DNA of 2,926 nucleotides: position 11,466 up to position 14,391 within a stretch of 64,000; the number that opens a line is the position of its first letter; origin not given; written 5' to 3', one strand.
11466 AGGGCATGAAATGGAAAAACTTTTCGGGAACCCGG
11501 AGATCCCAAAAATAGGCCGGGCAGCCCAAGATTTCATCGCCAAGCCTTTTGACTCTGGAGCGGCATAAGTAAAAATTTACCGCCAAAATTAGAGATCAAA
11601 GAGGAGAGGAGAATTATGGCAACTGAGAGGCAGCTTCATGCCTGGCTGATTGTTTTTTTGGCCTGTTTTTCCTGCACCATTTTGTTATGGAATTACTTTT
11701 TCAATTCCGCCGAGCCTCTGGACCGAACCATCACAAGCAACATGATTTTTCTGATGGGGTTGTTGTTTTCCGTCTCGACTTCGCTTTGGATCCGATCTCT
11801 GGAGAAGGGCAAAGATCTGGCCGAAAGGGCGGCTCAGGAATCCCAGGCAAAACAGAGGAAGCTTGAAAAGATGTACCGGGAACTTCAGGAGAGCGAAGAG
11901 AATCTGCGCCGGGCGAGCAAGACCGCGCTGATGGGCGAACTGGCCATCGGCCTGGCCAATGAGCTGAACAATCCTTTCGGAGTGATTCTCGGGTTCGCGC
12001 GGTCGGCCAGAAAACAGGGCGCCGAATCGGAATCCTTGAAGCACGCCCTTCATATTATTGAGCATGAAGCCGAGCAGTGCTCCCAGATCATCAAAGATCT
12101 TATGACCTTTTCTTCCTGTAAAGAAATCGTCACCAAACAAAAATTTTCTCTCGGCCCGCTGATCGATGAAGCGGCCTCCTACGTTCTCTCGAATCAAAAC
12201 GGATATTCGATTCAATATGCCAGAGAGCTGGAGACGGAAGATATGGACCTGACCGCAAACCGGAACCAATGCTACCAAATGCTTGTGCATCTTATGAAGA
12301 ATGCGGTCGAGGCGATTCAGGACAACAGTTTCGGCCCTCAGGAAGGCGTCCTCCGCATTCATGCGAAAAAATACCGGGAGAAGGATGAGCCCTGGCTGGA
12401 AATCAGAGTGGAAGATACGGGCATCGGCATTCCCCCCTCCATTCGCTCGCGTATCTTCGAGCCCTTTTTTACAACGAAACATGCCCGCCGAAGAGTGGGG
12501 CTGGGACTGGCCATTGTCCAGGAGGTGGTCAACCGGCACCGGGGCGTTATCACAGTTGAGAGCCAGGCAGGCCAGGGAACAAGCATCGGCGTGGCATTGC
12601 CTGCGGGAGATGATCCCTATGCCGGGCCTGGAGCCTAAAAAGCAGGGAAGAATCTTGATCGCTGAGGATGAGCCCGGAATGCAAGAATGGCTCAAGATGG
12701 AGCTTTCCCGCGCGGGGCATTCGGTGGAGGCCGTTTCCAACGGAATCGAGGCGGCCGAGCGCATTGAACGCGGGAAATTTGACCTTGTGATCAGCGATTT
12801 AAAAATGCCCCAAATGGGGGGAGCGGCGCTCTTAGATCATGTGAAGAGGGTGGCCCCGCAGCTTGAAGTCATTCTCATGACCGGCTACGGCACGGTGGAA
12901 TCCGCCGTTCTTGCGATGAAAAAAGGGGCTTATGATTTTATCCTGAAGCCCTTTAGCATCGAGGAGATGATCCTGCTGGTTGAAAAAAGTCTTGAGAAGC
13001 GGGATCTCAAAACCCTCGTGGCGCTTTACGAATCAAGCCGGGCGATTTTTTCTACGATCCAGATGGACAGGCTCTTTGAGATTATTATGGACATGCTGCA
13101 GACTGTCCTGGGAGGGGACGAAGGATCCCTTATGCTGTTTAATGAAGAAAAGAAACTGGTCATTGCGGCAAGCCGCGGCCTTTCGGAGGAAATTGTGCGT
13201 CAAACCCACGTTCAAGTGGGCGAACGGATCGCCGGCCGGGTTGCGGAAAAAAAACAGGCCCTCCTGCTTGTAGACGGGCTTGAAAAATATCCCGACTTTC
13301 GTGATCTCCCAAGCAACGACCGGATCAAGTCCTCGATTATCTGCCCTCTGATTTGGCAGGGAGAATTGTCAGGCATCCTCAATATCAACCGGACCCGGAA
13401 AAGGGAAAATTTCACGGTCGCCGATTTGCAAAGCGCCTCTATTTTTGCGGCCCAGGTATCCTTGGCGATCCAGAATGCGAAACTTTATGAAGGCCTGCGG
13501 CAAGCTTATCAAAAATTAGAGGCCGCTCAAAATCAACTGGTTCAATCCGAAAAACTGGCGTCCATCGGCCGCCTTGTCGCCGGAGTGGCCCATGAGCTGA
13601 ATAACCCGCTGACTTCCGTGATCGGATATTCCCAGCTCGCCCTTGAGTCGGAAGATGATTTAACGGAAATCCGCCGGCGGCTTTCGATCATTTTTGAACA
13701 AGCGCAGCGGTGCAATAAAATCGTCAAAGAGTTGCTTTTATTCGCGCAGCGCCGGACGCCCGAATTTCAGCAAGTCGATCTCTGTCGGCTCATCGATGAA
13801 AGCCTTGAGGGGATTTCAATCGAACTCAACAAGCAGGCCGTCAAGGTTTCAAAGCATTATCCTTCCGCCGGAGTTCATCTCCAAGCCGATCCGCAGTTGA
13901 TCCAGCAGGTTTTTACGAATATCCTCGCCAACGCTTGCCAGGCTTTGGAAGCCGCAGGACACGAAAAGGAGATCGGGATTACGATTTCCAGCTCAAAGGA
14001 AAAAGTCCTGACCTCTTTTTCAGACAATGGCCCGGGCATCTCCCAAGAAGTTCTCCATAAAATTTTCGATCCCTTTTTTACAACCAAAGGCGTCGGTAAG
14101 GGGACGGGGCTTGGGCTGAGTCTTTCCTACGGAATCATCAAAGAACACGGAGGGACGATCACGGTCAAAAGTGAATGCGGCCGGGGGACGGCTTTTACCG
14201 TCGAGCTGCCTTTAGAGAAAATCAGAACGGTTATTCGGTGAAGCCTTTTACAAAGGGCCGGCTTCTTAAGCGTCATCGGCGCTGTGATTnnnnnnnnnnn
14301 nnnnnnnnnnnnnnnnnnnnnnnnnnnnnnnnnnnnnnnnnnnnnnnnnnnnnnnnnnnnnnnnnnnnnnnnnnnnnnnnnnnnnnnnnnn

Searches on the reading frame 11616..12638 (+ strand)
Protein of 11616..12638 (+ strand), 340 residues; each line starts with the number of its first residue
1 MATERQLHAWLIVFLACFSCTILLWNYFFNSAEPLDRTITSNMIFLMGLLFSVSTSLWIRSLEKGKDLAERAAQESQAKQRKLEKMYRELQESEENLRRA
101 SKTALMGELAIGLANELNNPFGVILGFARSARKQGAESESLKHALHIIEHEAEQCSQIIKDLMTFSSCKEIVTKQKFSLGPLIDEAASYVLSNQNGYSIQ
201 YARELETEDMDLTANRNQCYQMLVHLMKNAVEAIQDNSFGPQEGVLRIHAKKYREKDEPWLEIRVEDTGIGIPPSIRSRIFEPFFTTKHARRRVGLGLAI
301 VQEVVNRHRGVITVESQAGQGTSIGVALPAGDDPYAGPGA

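Call 59: search_protein_families(library=pfam, proteins=[window:11616-12638:+], max_evalue=0.0001)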
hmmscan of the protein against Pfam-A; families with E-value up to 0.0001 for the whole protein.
window:11616-12638:+ (340 aa): 2 families
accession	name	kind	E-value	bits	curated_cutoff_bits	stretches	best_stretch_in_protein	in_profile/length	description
PF02518.31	HATPase_c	-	1.4e-23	83.8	26.4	1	216-330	3-109/111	Histidine kinase-, DNA gyrase B-, and HSP90-like ATPase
PF00512.31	HisKA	-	1e-09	38.7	26.9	1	108-167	4-62/66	His Kinase A (phospho-acceptor) domain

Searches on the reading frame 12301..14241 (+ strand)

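Call 59: search_protein_families(library=pfam, proteins=[window:12301-14241:+], max_evalue=0.0001)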
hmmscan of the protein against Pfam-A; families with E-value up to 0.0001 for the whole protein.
window:12301-14241:+ (646 aa): 7 families
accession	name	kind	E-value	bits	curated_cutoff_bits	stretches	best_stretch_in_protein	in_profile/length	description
PF02518.31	HATPase_c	-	4.3e-26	92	26.4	1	530-639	2-110/111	Histidine kinase-, DNA gyrase B-, and HSP90-like ATPase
PF00072.30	Response_reg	-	6.5e-26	91.1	30.2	1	118-226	1-109/111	Response regulator receiver domain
PF00512.31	HisKA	-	1.6e-15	57.3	26.9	1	423-485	3-64/66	His Kinase A (phospho-acceptor) domain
PF01590.32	GAF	-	2.2e-15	57.8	22.4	1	255-390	2-133/133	GAF domain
PF13185.12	GAF_2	-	3.3e-14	53.7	28.6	1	255-391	4-136/136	GAF domain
PF13492.12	GAF_3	-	1.2e-10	42.4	27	1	255-392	2-129/129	GAF domain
PF14501.12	HATPase_c_5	-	1.5e-05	25.2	22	0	534-625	6-91/102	GHKL domain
